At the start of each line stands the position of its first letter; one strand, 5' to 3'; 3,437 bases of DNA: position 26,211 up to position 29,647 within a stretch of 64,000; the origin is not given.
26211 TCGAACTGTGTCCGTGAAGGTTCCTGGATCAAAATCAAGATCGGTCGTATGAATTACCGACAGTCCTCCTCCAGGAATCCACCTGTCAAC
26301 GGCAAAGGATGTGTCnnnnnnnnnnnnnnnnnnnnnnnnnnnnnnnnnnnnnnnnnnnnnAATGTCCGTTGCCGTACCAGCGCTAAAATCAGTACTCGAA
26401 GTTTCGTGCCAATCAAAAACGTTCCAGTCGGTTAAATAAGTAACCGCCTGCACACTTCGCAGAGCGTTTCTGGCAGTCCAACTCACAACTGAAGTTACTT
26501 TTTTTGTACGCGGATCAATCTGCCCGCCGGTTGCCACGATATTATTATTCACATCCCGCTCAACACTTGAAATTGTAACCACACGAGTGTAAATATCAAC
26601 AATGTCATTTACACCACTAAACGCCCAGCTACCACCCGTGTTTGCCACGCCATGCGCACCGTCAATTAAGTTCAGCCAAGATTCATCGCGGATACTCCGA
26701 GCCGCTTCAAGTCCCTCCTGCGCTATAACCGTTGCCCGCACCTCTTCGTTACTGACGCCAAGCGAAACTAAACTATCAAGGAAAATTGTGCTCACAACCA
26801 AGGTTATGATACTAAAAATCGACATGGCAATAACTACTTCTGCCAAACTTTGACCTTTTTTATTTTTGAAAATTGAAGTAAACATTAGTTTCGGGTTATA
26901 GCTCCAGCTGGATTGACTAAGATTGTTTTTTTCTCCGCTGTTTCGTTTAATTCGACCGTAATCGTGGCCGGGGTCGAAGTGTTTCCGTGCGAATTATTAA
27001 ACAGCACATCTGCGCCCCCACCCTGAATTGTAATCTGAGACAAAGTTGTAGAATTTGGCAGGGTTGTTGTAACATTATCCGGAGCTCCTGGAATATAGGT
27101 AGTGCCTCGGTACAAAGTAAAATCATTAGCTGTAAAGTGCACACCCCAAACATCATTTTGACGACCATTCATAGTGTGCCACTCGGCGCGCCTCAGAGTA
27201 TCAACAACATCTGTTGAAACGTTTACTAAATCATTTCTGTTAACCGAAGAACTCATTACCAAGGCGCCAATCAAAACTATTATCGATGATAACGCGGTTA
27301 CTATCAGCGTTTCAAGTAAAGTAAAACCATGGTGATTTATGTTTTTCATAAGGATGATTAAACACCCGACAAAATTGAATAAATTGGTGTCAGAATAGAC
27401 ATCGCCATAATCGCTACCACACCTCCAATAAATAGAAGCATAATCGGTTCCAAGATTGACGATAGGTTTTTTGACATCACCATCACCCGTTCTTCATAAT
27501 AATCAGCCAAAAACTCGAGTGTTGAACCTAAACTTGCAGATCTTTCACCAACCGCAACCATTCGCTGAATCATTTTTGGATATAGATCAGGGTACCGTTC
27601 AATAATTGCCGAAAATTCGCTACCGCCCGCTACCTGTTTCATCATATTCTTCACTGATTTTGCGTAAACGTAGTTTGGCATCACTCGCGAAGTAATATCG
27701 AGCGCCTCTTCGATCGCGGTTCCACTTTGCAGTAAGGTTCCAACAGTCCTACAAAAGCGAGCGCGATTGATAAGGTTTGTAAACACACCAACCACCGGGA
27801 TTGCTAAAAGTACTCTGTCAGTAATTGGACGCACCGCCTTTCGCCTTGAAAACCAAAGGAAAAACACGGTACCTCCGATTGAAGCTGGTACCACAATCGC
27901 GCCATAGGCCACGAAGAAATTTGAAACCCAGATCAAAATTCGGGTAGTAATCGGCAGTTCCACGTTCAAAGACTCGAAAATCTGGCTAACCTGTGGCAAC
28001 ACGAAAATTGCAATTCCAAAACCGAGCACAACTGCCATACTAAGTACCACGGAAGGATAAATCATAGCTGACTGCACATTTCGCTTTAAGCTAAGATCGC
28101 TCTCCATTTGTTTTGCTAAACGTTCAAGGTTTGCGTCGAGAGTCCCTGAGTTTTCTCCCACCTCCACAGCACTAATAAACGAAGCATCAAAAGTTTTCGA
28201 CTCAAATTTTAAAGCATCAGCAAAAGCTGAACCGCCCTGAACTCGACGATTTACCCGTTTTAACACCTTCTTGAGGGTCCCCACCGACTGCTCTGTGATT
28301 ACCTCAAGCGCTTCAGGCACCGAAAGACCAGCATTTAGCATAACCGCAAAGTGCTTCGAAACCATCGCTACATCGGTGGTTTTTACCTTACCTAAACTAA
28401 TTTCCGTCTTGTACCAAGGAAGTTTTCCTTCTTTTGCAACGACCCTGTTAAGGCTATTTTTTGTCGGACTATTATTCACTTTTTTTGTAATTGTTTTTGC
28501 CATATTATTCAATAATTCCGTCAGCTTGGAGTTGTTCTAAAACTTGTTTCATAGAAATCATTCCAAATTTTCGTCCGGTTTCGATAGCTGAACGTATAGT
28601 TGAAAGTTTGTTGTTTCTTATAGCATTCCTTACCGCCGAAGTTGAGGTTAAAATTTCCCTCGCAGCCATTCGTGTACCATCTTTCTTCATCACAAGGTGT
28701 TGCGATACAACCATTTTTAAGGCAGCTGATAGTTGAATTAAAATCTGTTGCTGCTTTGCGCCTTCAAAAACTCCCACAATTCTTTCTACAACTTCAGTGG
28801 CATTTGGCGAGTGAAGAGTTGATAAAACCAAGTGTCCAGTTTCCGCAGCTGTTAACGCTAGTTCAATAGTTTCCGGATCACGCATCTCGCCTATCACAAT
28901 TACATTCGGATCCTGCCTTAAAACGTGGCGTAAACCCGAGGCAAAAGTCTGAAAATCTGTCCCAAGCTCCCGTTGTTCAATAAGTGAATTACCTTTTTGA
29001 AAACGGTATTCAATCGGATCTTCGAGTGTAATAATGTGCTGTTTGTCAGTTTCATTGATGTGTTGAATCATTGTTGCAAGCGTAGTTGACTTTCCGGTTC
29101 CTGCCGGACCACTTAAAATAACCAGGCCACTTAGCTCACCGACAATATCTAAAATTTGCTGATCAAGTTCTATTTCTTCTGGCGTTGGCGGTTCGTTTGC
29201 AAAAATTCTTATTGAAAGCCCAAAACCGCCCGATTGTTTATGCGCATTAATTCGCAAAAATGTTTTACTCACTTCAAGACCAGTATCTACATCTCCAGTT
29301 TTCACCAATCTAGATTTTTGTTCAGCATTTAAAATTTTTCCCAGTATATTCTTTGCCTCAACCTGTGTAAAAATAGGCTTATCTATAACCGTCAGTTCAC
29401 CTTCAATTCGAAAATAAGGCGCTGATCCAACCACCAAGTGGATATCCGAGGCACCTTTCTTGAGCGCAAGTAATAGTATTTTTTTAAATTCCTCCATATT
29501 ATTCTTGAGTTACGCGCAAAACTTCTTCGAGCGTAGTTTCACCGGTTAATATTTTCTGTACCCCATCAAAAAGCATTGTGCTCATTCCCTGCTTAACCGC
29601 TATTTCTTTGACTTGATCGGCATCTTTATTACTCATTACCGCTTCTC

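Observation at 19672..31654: Secretin-less type IV pilus locus with both extension and retraction ATPases and a single-domain response regulator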

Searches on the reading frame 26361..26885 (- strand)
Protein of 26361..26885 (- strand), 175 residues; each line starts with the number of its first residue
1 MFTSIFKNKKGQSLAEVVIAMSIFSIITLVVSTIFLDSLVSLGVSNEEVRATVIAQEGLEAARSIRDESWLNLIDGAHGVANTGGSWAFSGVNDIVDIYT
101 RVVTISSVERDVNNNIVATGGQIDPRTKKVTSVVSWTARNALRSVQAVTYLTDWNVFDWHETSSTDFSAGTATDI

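Call 54: search_protein_representatives(protein=window:26361-26885:-)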
Query: 175 residues. Proteins with E-value up to 0.001 (for the whole library): 4160; up to 1e-10: 1651; up to 1e-30: 24. The best 150 are listed.
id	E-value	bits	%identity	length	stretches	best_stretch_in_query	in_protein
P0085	1.9e-103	359.5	100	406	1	1-175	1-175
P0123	7.1e-51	188.6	52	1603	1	4-171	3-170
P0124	4.2e-50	186.1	54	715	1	4-173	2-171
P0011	2.1e-49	183.8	57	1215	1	15-173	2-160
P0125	1.3e-44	168.3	52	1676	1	8-172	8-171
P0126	3.0e-44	167.1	49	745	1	8-174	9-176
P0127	9.8e-43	162.2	48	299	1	8-171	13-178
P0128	7.6e-42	159.3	45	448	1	4-174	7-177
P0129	7.7e-41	156.0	39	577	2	7-174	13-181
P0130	7.1e-39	149.6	43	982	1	8-175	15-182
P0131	4.7e-38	147.0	43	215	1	9-172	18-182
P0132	1.3e-37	145.6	45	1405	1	9-172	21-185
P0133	5.1e-37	143.6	43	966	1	20-174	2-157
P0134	2.7e-36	141.2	42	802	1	8-173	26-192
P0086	1.4e-34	135.7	45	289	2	8-172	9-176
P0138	1.0e-32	129.6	40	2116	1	7-174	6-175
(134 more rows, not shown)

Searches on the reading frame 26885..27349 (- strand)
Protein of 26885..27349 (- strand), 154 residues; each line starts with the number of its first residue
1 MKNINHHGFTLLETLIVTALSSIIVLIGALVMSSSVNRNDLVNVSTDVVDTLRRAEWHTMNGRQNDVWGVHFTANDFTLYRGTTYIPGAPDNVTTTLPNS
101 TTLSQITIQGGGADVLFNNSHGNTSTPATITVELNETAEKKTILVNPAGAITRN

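Call 4: search_protein_families(library=pfam, proteins=[window:26885-27349:-], max_evalue=0.01)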
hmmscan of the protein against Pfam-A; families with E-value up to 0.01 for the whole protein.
window:26885-27349:- (154 aa): 2 families
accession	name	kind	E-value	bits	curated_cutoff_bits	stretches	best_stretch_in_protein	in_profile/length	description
PF07963.17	N_methyl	-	1.5e-05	24.8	21.2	1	5-27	3-25/27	Prokaryotic N-terminal methylation motif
PF12019.13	GspH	-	0.00012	22.9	21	1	35-149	16-108/108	Type II transport protein GspH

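Call 7: search_protein_families(library=ncbifam, proteins=[window:26885-27349:-], max_evalue=0.01)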
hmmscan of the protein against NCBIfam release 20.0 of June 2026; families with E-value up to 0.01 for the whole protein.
window:26885-27349:- (154 aa): 6 families
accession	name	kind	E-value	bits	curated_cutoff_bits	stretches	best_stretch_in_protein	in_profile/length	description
TIGR02532.1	IV_pilin_GFxxxE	domain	1.8e-05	24.4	16.3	1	7-28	2-23/24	prepilin-type N-terminal cleavage/methylation domain-containing protein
NF040982.1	ComGD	equivalog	2.2e-05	24.9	70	1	7-36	2-31/139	competence type IV pilus minor pilin ComGD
TIGR02596.1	TIGR02596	subfamily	0.00033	20.8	70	1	9-72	1-62/196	Verru_Chthon cassette protein D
NF007800.0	PRK10506.1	equivalog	0.00093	19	158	1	4-68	6-70/163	prepilin peptidase-dependent protein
NF047827.1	T3SSXpsH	equivalog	0.0018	18.1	160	1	8-56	2-50/145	type II secretion system protein XpsH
NF007848.0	PRK10557.1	equivalog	0.0034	16.7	120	1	3-30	7-34/192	prepilin peptidase-dependent protein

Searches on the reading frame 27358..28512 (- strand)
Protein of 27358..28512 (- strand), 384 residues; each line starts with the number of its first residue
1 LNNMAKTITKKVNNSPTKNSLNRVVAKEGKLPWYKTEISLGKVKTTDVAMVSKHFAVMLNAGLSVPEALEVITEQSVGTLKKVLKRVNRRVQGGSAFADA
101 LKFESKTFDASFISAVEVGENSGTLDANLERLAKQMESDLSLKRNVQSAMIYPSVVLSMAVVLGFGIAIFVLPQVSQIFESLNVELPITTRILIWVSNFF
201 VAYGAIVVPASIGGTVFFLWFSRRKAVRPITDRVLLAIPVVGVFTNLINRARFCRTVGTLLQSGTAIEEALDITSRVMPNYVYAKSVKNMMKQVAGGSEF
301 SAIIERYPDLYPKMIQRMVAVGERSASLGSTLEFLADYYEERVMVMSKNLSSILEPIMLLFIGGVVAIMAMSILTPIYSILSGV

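Call 4: search_protein_families(library=pfam, proteins=[window:27358-28512:-], max_evalue=0.01)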
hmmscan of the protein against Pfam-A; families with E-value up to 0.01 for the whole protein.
window:27358-28512:- (384 aa): 1 family
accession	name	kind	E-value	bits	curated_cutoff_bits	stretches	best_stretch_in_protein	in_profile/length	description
PF00482.28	T2SSF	-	5e-56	188.5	25.2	2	253-376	1-125/125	Type II secretion system (T2SS), protein F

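Call 7: search_protein_families(library=ncbifam, proteins=[window:27358-28512:-], max_evalue=0.01)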
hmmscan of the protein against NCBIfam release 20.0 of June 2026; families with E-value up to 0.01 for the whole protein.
window:27358-28512:- (384 aa): 6 families
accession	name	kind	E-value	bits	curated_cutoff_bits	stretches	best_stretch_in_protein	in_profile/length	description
TIGR02120.1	GspF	equivalog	5.5e-82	276.1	424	1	38-381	55-398/401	type II secretion system inner membrane protein GspF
NF052607.1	T4PiliAsmPilCThrm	equivalog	2.2e-69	234.5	700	1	45-382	65-402/406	type IV pilus assembly protein PilC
NF052606.1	T4PiliAsmPilCMyx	equivalog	1.5e-68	231.6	700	1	38-382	69-416/419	type IV pilus assembly protein PilC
NF007861.0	PRK10573.1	equivalog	8.9e-62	209.4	401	1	38-379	51-393/401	protein transport protein HofC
NF047826.1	T3SSXpsF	equivalog_domain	6.7e-50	170.1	650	1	42-381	62-401/405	type II secretion system protein XpsF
NF041012.2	T4P_ComGB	equivalog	7.3e-47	160.3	240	1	51-381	6-331/332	competence type IV pilus assembly protein ComGB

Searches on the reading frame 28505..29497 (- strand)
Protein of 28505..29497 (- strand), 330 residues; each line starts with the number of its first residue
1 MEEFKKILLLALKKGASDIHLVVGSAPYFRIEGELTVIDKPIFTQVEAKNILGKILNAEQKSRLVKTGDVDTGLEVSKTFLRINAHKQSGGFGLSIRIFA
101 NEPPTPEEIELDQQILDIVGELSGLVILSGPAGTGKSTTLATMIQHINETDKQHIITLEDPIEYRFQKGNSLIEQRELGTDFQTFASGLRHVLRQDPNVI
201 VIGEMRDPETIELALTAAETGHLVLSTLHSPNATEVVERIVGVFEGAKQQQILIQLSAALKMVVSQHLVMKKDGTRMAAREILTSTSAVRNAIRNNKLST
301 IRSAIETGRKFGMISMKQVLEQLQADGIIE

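Call 4: search_protein_families(library=pfam, proteins=[window:28505-29497:-], max_evalue=0.01)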
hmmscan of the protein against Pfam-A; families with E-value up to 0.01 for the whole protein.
window:28505-29497:- (330 aa): 9 families
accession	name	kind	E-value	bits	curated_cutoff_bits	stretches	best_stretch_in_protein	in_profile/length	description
PF00437.27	T2SSE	-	2.3e-47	161.9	24.9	1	5-274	13-283/370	Type II/IV secretion system protein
PF13191.12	AAA_16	-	4.1e-05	24.6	32.6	1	116-193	16-79/167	AAA ATPase domain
PF25199.1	nSTAND_NTPase5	-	0.00024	21.4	34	1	122-173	40-91/145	Novel STAND NTPase 5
PF13604.12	AAA_30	-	0.00061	20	27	1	120-152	15-47/191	AAA domain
PF24883.2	NPHP3_N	-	0.0011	19.7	24.8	1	123-153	22-52/164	Nephrocystin 3, N-terminal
PF13245.12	AAA_19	-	0.0012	19.5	25.1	1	124-153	12-41/134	AAA domain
PF13173.12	AAA_14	-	0.0018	18.7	27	1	125-170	4-49/129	AAA domain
PF13401.12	AAA_22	-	0.0029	18.4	27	1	124-159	6-42/130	AAA domain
PF00005.33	ABC_tran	-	0.0071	17.4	25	0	125-184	13-67/137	ABC transporter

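Call 7: search_protein_families(library=ncbifam, proteins=[window:28505-29497:-], max_evalue=0.01)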
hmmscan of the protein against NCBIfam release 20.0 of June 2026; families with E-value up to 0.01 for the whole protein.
window:28505-29497:- (330 aa): 23 families
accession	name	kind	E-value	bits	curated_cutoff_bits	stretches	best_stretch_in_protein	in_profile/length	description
TIGR01420.1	pilT_fam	subfamily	4.3e-106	355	319.1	1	4-329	2-329/343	PilT/PilU family type 4a pilus ATPase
TIGR02525.1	plasmid_TraJ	equivalog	2.6e-47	161.6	368.3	1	82-306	108-335/372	plasmid transfer ATPase TraJ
TIGR02524.1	dot_icm_DotB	equivalog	9.6e-44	150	463.3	1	6-306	8-322/358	Dot/Icm type IV secretion system ATPase DotB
NF007755.0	PRK10436.1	equivalog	1.1e-39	136.4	617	1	4-272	89-358/465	type II secretion system protein GspE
NF041000.1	ATPase_ComGA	equivalog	9.2e-39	133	300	1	6-269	2-265/267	competence type IV pilus ATPase ComGA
TIGR02533.1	type_II_gspE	equivalog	4.8e-37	127.7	630.25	1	110-271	226-381/486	type II secretion system ATPase GspE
TIGR02538.1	type_IV_pilB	equivalog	1.3e-36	126.4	675.65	1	5-271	186-454/564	type IV-A pilus assembly ATPase PilB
NF053534.1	T4PilAsmATPsTfpB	equivalog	1.4e-31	109.6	850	1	7-269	208-472/584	type IV pilus assembly ATPase TfpB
TIGR03819.1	heli_sec_ATPase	hypoth_equivalog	3.6e-15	56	373.15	1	124-277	179-334/340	TadA family conjugal transfer-associated ATPase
NF058587.1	archaellum_moto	equivalog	9.9e-15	54.3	550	1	126-242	278-395/527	archaellum flagellar ATPase motor FlaI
TIGR02782.1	TrbB_P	equivalog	1.1e-13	51.1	304.55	1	126-266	139-278/303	P-type conjugative transfer ATPase TrbB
TIGR02788.1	VirB11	equivalog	9.2e-12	44.6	249.95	1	126-265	147-293/308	P-type DNA transfer ATPase VirB11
NF053672.1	bindosome_BasE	exception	4.8e-11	42.1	1000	1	115-271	262-421/512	bindosome assembly system ATPase subunit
NF010407.0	PRK13833.1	subfamily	8.1e-11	41.9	499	1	126-288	147-303/323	conjugal transfer protein TrbB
NF010469.0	PRK13894.1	subfamily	1.6e-08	34.3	508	1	124-264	151-290/320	conjugal transfer ATPase TrbB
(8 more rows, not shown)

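Call 10: find_encoding_contigs(protein=window:28505-29497:-, flank=10000, max_places=6)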
Protein window:28505-29497:- (330 aa): 23 contigs read that carry it; 6 places shown.
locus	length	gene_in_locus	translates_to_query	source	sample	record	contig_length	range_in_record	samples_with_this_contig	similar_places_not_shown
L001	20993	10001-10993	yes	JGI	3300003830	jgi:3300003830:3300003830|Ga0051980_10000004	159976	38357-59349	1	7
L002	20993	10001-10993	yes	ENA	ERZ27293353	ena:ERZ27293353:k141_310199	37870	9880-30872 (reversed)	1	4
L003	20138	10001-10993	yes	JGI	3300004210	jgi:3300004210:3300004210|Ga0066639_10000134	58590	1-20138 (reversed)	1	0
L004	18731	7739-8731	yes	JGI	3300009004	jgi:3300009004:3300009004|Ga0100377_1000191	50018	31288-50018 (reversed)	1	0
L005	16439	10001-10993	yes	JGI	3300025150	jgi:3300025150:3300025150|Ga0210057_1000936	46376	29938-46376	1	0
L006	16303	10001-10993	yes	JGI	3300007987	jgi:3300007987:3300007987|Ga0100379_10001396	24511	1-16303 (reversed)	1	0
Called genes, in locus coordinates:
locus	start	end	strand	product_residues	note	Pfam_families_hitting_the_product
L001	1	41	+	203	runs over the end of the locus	-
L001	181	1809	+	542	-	-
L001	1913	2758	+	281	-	-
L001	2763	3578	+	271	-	-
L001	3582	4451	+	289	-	-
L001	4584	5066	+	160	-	PF01569:PAP2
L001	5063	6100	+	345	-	PF02618:YceG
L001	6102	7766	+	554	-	PF09972:DUF2207, PF20990:DUF2207_C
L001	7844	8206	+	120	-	-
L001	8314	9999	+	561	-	-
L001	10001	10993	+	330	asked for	PF00437:T2SSE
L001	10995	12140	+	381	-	PF00482:T2SSF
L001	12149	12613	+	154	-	PF07963:N_methyl (faint)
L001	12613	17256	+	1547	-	-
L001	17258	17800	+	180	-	-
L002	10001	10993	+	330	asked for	PF00437:T2SSE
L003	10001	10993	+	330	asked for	PF00437:T2SSE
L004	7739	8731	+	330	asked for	PF00437:T2SSE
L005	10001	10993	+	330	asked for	PF00437:T2SSE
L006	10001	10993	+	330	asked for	PF00437:T2SSE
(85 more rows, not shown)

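Call 33: search_solved_structures(query=window:28505-29497:-, max_evalue=1e-20)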
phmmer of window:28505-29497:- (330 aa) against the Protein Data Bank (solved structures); distinct sequences matched with E-value up to 1e-20: 23.
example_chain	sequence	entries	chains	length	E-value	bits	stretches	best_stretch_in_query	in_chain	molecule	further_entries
2ewv_A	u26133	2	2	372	9.2e-73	248.6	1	6-329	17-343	twitching motility protein PilT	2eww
2gsz_A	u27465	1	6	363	9.5e-73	248.5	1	6-329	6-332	twitching motility protein PilT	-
3jvu_A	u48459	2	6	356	5.3e-71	242.8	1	6-329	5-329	Twitching mobility protein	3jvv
6ojx_A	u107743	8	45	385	4.3e-68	233.2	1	6-322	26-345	Twitching motility pilus retraction ATPase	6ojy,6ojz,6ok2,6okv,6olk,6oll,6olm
5zfq_A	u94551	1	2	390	1.7e-65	224.7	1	6-323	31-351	Twitching motility pilus retraction protein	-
5fl3_A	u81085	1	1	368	4.4e-64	220.1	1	9-329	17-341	PILI RETRACTION PROTEIN PILT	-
2eyu_A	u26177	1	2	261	1.9e-59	204.8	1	104-329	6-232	twitching motility protein PilT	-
9n32_A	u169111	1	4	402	2e-55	191.6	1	3-328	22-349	PilU protein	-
10my_A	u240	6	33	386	5.1e-49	170.6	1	12-327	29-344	PilT/PilU family type 4a pilus ATPase | Twitching motility protein PilT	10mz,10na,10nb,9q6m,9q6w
6geb_A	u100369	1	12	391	4.8e-35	124.8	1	12-304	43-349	DotB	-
6gef_A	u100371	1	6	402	2.8e-34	122.2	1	102-329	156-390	Type IV secretion system protein DotB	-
5zfr_A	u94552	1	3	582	5.9e-27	98.2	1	121-243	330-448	Type IV pilus biogenesis ATPase PilB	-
1p9r_A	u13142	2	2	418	7.9e-27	97.8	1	10-241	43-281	General secretion pathway protein E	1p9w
4ksr_A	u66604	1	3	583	1.8e-26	96.6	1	10-241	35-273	Type II secretion system protein E, Hemolysin-coregulated protein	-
4kss_A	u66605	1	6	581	1.8e-26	96.6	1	10-241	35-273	Type II secretion system protein E, hemolysin-coregulated protein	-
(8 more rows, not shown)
